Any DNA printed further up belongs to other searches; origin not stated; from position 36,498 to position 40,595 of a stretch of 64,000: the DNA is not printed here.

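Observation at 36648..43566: Complete single-effector (class 2, type V-A) CRISPR-Cas locus: cas12a/cpf1-cas4-cas1-cas2 plus array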

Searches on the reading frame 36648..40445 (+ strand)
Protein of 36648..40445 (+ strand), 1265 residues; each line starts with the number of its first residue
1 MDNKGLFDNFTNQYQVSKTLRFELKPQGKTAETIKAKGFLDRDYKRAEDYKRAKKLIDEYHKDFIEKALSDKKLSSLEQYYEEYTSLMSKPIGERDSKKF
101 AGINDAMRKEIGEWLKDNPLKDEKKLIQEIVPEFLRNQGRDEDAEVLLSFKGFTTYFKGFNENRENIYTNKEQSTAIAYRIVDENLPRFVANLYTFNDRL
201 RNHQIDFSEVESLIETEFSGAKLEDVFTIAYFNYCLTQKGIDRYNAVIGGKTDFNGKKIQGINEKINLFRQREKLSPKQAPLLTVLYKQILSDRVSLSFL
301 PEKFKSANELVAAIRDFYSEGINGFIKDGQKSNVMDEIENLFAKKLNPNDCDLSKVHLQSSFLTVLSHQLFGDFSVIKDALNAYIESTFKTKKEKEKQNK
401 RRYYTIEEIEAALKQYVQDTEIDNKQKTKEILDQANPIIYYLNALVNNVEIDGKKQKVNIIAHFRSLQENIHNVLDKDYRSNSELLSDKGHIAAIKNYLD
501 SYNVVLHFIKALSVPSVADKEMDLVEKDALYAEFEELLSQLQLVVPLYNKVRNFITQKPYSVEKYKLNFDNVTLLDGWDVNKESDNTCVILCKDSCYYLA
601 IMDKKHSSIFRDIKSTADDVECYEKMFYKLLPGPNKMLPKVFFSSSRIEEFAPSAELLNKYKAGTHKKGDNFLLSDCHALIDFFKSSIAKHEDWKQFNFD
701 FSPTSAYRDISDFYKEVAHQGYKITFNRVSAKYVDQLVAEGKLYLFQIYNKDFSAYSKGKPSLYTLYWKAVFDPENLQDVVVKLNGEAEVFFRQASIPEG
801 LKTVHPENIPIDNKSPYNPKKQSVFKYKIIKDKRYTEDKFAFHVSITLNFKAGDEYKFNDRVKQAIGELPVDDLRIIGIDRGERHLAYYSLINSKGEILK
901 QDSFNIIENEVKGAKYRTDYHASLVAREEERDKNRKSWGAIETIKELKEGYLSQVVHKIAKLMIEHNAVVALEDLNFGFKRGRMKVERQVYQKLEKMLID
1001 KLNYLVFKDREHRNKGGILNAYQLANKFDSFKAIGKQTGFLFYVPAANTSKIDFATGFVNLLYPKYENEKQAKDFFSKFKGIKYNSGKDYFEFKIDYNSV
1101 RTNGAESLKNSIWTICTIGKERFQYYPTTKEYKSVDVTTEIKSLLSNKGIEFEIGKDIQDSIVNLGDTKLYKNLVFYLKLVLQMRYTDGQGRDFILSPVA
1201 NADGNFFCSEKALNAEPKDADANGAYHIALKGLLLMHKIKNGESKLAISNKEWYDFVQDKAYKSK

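Call 4: search_protein_families(library=ncbifam, proteins=[window:36648-40445:+])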
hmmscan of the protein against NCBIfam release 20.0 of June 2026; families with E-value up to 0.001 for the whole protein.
window:36648-40445:+ (1265 aa): 1 family
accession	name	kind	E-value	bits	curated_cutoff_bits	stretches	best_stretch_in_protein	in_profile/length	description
TIGR04330.1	cas_Cpf1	equivalog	0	1303.7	300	1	7-1260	1-1287/1288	type V CRISPR-associated protein Cas12a/Cpf1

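Call 5: search_protein_families(library=pfam, proteins=[window:36648-40445:+])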
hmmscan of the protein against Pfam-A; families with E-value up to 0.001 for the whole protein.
window:36648-40445:+ (1265 aa): 5 families
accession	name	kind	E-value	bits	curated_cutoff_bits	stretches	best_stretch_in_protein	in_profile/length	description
PF18516.7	RuvC_1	-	2.9e-101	338.3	26.2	1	856-1261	5-243/244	RuvC nuclease domain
PF18501.6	REC1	-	4.2e-66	223.9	37.4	1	51-290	1-250/250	Alpha helical recognition lobe domain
PF18510.6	NUC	-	8e-41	140.7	25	1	1052-1211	1-162/162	Nuclease domain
PF22222.1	Cpf1_PI-like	-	6.9e-38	129.6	27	1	632-722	1-91/91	CRISPR-associated endonuclease Cpf1 PI domain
PF21918.1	cas_Cpf1_2nd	-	1e-37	130.7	27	1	307-556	2-225/225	CRISPR-associated endonuclease Cpf1 REC2 domain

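Call 7: search_solved_structures(query=window:36648-40445:+, max_evalue=1e-10)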
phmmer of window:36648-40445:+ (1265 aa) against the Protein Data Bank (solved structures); distinct sequences matched with E-value up to 1e-10: 26.
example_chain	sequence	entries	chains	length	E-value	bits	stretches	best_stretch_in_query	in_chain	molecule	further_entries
8qwd_A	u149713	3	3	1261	0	1326.3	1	6-1260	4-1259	ReChb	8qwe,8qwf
5ng6_A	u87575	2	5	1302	0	1029.9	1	3-1260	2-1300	CRISPR-associated endonuclease Cpf1 | CRISPR-associated endonuclease Cas12a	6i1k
6i1l_A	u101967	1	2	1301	0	1027.9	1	3-1260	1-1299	CRISPR-associated endonuclease Cas12a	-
5mga_A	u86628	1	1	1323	0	1027.9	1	6-1260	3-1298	CRISPR-associated endonuclease Cpf1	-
6gtc_A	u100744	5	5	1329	0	1027.6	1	6-1260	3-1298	CRISPR-associated endonuclease Cas12a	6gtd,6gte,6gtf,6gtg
9mkt_A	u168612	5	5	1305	0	1026.8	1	5-1260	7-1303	CRISPR-associated endonuclease Cas12a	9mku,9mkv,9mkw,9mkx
5nfv_A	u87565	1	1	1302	0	1026.2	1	3-1260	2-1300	CRISPR-associated endonuclease Cpf1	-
8y0b_A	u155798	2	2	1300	0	1025.4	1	6-1260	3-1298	CRISPR-associated endonuclease Cas12a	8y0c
6iv6_A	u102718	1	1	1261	6.3e-299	997.9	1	6-1259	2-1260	nuclease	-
8h9d_A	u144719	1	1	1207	3.1e-260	869.7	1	7-1258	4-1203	Cas12A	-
8h9d_B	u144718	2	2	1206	3.3e-260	869.6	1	7-1258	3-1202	Cas12A | Lb2Cas12a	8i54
6p7m_A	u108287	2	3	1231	3.8e-250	836.3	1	7-1259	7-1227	Cas12a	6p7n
5xus_A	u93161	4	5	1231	4.3e-250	836.1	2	474-1259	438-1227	LbCpf1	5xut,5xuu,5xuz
6kl9_A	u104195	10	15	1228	4.3e-250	836.1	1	8-1259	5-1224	LbCas12a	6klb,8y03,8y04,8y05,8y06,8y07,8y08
6nm9_B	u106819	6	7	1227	4.7e-250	836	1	8-1259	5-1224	Cpf1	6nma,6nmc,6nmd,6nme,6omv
8kgf_A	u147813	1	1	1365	2.4e-204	684.6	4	827-1260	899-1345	CRISPR-associated endonuclease Cas12a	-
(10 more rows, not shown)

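Call 8: list_cluster_members(proteins=[window:36648-40442:+, window:40999-41961:+])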
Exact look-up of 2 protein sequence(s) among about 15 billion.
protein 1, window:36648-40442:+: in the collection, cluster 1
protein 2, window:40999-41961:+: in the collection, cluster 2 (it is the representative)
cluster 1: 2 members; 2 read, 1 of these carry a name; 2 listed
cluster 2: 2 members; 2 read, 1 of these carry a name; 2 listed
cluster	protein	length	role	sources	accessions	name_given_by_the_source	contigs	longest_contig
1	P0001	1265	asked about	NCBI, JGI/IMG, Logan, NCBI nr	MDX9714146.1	MAG: type V CRISPR-associated protein Cas12a/Cpf1 [Dissulfurispiraceae bacterium] | CRISPR-associated protein Cpf1 | type V CRISPR-associated protein Cas12a/Cpf1 [Dissulfurispiraceae bacterium]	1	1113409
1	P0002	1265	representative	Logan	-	-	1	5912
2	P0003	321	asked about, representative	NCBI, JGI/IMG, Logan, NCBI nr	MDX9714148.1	MAG: type V CRISPR-associated endonuclease Cas1 [Dissulfurispiraceae bacterium] | CRISPR-associated protein Cas1 | type V CRISPR-associated endonuclease Cas1 [Dissulfurispiraceae bacterium]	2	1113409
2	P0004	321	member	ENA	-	-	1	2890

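Call 9: find_homologous_proteins(query=window:36648-40442:+, max_evalue=1e-50)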
Query window:36648-40442:+ (1265 aa): 1413 proteins with E <= 1e-50 among 8000 candidates; the best 120 are listed.
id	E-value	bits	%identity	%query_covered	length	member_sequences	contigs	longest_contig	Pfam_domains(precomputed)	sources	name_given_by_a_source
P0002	0.0e+0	2838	100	100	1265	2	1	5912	PF18510.8,PF22222.2,PF18501.8,PF18516.8,PF21918.3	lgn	-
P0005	0.0e+0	1789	64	100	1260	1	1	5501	PF18510.8,PF22222.2,PF18501.8,PF18516.8,PF21918.3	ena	-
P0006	0.0e+0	1766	63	100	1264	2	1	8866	PF18510.8,PF22222.2,PF18501.8,PF18516.8,PF21918.3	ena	-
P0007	0.0e+0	1764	62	100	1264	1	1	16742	PF18510.8,PF22222.2,PF18501.8,PF18516.8,PF21918.3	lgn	-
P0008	0.0e+0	1724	62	100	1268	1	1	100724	PF18510.8,PF22222.2,PF18501.8,PF18516.8,PF21918.3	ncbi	-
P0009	0.0e+0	1710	62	100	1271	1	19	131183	PF18510.8,PF22222.2,PF18501.8,PF18516.8,PF21918.3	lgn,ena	-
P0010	0.0e+0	1697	62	100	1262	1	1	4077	PF18510.8,PF22222.2,PF18501.8,PF18516.8,PF21918.3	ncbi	-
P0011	0.0e+0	1696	61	100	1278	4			PF18510.8,PF22222.2,PF18501.8,PF18516.8,PF21918.3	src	-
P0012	0.0e+0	1624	64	89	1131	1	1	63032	PF18510.8,PF22222.2,PF18501.8,PF18516.8,PF21918.3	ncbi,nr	ncbi:MAG: type V CRISPR-associated protein Cas12a/Cpf1 [Deltaproteobacteria bacterium]|nr:type V CRI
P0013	0.0e+0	1622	60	100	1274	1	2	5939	PF18510.8,PF22222.2,PF18501.8,PF18516.8,PF21918.3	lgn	-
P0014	0.0e+0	1588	60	99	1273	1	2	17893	PF18510.8,PF22222.2,PF18501.8,PF18516.8,PF21918.3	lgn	-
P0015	0.0e+0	1577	59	99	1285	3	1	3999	PF18510.8,PF22222.2,PF18501.8,PF18516.8,PF21918.3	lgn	-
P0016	0.0e+0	1556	63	88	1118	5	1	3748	PF18510.8,PF22222.2,PF18501.8,PF18516.8,PF21918.3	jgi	-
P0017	0.0e+0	1546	59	99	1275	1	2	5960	PF18510.8,PF22222.2,PF18501.8,PF18516.8,PF21918.3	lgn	-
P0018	0.0e+0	1438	54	100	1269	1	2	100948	PF18510.8,PF22222.2,PF18501.8,PF18516.8,PF21918.3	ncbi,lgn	-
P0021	0.0e+0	1326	53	99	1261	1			PF18510.8,PF22222.2,PF18501.8,PF18516.8,PF21918.3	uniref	uniref:ReChb n=1 Tax=synthetic construct TaxID=32630 RepID=UPI0035F21D55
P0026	0.0e+0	1221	50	99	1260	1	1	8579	PF18510.8,PF22222.2,PF18501.8,PF18516.8,PF21918.3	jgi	jgi:CRISPR-associated protein Cpf1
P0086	0.0e+0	1129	47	99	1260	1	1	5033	PF18510.8,PF22222.2,PF18501.8,PF18516.8,PF21918.3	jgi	jgi:CRISPR-associated protein Cpf1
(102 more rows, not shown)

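Call 18: find_encoding_contigs(protein=P0002, flank=10000, max_places=4)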
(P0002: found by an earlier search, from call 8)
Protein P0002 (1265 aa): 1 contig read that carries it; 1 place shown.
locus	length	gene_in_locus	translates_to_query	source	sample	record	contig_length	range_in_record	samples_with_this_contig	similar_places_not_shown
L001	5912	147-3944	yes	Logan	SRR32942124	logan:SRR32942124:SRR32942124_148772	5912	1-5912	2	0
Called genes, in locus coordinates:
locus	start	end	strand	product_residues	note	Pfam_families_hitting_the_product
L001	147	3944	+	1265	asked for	PF18501:REC1, PF21918:cas_Cpf1_2nd, PF22222:Cpf1_PI-like, PF18516:RuvC_1, PF18510:NUC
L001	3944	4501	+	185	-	PF01930:Cas_Cas4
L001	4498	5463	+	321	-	PF01867:Cas_Cas1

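Call 32: find_encoding_contigs(protein=P0008, flank=8000, max_places=2)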
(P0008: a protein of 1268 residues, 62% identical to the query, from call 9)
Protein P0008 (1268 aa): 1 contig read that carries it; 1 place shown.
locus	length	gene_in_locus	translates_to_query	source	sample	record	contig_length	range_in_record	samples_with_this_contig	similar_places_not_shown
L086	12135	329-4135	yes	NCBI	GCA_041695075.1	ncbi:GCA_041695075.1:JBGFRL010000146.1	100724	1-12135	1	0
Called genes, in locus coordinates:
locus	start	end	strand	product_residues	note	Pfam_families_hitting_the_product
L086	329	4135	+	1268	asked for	PF18501:REC1, PF21918:cas_Cpf1_2nd, PF22222:Cpf1_PI-like, PF18516:RuvC_1, PF18510:NUC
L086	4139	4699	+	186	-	PF01930:Cas_Cas4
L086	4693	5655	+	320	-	PF01867:Cas_Cas1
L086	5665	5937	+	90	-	PF09827:CRISPR_Cas2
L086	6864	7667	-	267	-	PF00027:cNMP_binding, PF00498:FHA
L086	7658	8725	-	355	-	PF01075:Glyco_transf_9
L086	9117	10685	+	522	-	PF01555:N6_N4_Mtase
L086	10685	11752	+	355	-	PF09520:HinfI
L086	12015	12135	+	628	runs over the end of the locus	PF00512:HisKA, PF02518:HATPase_c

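Call 33: find_encoding_contigs(protein=P0009, flank=8000, max_places=2)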
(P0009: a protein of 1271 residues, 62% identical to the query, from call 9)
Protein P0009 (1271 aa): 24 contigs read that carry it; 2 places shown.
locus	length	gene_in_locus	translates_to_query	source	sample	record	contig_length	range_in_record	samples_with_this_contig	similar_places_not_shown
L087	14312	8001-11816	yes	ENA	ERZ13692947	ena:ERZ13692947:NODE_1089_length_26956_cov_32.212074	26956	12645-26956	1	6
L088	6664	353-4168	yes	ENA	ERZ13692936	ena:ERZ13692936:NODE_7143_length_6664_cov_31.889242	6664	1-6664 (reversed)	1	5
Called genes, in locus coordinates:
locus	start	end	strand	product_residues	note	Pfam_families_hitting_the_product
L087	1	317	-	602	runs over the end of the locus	PF01968:Hydantoinase_A (faint), PF13941:MutL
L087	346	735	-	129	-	-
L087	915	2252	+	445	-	PF00291:PALP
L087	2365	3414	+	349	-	PF01595:CNNM, PF00571:CBS (weak)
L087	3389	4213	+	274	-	PF23023:Anti-Pycsar_Apyc1, PF00753:Lactamase_B, PF12706:Lactamase_B_2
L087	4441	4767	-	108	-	PF07578:LAB_N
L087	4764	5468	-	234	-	PF00535:Glycos_transf_2, PF10111:Glyco_tranf_2_2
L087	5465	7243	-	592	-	PF02366:PMT (weak), PF13231:PMT_2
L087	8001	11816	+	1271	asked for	PF18501:REC1, PF21918:cas_Cpf1_2nd, PF22222:Cpf1_PI-like, PF18516:RuvC_1, PF18510:NUC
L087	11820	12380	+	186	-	PF01930:Cas_Cas4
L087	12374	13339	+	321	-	PF01867:Cas_Cas1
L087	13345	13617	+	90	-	PF09827:CRISPR_Cas2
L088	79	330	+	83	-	-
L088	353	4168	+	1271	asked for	PF18501:REC1, PF21918:cas_Cpf1_2nd, PF22222:Cpf1_PI-like, PF18516:RuvC_1, PF18510:NUC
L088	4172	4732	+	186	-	PF01930:Cas_Cas4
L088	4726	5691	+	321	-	PF01867:Cas_Cas1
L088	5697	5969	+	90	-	PF09827:CRISPR_Cas2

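Call 60: search_protein_families(library=padloc, proteins=[window:36648-40445:+], max_evalue=0.001)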
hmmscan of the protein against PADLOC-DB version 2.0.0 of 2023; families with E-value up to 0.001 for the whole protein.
window:36648-40445:+ (1265 aa): 17 families
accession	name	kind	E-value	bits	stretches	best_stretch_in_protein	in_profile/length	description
PDLC01228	Cas12a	-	0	1446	1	7-1262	4-1231/1233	Cas12a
PDLC01229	Cas12a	-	0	1402.2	1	6-1260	3-1140/1141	CAS-V-A; effector__SPE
PDLC01234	Cas12a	-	0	1373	1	7-1263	4-1236/1237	Cas12a_M13_V-A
PDLC01231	Cas12a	-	0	1362.2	1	6-1260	3-1146/1147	Cas12a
PDLC01227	Cas12a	-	0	1303.7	1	7-1260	1-1287/1288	"CRISPR-associated protein Cpf1, subtype PREFRAN"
PDLC01238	Cas12a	-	0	1293.5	1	6-1261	1-1286/1289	Cas12a_M29_V-A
PDLC01236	Cas12a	-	0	1245.2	1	7-1260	4-1272/1273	Cas12a_M28_V-A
PDLC01242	Cas12a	-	0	1194.8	2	8-807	5-774/1266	Cas12a_M59_V-A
PDLC01233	Cas12a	-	0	1024.7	2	7-825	4-782/1241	Cas12a_M11_V-A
PDLC01239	Cas12a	-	0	1020.7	2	11-811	11-808/1311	Cas12a_M31_V-A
PDLC01241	Cas12a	-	5e-200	665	1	5-1258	4-1234/1236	Cas12a_M58_V-A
PDLC01240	Cas12a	-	4.4e-126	420.5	2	825-1241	870-1297/1363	Cas12a_M57_V-A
PDLC01244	Cas12a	-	5.4e-126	420.1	2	7-912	4-930/1333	Cas12a_M62_V-A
PDLC01235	Cas12a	-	4.6e-94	314.8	1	9-1126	3-978/1159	Cas12a_M26_V-A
PDLC01243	Cas12a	-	2.5e-77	258.6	2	826-1256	840-1253/1259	Cas12a_M61_V-A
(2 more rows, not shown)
